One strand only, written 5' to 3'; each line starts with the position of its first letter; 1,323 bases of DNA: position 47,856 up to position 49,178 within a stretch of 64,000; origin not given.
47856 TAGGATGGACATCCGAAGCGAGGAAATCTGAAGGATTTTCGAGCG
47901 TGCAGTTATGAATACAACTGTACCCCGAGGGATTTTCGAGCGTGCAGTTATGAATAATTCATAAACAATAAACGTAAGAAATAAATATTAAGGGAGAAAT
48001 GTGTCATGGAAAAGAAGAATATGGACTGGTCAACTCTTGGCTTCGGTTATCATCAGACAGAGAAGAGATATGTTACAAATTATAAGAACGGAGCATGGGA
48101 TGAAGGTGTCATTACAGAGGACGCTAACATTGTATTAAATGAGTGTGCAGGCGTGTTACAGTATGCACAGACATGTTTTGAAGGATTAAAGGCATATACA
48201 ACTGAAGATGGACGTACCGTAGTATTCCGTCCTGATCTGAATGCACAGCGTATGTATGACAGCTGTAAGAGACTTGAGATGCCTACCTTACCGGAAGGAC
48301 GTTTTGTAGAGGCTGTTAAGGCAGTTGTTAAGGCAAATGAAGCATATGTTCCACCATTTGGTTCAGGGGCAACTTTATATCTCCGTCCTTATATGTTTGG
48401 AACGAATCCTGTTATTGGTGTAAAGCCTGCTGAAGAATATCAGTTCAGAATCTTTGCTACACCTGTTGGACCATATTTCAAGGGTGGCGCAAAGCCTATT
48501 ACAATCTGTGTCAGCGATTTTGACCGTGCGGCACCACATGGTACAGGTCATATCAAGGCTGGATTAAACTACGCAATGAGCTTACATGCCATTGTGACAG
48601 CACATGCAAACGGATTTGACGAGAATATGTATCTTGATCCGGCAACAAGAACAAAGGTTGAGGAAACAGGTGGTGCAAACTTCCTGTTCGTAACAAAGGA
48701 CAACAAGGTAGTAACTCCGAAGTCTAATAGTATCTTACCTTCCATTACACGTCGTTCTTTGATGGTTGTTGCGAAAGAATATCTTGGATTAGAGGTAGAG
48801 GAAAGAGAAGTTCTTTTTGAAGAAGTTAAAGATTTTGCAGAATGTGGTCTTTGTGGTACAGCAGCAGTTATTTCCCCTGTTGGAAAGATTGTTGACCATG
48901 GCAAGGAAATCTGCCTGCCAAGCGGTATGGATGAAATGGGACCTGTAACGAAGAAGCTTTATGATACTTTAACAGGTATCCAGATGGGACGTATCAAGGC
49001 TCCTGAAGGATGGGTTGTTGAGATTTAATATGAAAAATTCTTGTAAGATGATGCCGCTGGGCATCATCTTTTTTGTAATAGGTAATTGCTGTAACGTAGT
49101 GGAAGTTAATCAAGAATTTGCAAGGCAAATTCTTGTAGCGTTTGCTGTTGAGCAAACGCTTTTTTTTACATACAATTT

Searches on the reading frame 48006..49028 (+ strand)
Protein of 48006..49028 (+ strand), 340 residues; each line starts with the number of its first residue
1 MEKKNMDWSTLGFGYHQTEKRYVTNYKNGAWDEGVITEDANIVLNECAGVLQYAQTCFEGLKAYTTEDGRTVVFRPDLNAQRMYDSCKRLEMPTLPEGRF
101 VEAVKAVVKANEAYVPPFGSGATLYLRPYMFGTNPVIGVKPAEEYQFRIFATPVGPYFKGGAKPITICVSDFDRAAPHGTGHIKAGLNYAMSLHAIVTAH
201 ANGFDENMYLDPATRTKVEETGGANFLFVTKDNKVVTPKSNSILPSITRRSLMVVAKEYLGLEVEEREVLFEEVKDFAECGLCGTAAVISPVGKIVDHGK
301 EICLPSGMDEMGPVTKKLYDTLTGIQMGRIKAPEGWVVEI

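Call 66: search_protein_families(library=ncbifam, proteins=[window:48006-49028:+], max_evalue=1e-10)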
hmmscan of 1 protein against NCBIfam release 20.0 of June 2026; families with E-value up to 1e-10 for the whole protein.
window:48006-49028:+ (340 aa): 9 families
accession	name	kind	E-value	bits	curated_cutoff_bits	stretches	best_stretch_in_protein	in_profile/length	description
NF009897.0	PRK13357.1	equivalog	7.2e-139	462.5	307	1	2-340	14-357/358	branched-chain amino acid aminotransferase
TIGR01123.1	ilvE_II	equivalog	2.8e-118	394.5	250.05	1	31-340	1-313/313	branched-chain-amino-acid transaminase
NF005146.0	PRK06606.1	equivalog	5e-45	153.7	279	1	31-339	10-305/307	branched-chain amino acid transaminase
TIGR01122.1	ilvE_I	equivalog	1.6e-39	135.8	245.55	1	37-338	9-296/298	branched-chain-amino-acid transaminase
NF005726.0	PRK07544.1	equivalog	8.8e-29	100.5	396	1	31-298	14-269/295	branched-chain amino acid aminotransferase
NF006185.0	PRK08320.1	subfamily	6.9e-20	71.4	363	1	38-322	15-279/292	branched-chain amino acid aminotransferase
NF009896.0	PRK13356.1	equivalog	2.6e-17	62.8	262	1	18-297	3-263/287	branched-chain amino acid aminotransferase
NF005209.0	PRK06680.1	subfamily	7.8e-16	57.8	320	1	198-319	162-274/286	D-amino-acid transaminase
NF009126.0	PRK12479.1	equivalog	6.5e-11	41.9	518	0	50-322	26-280/299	branched-chain-amino-acid transaminase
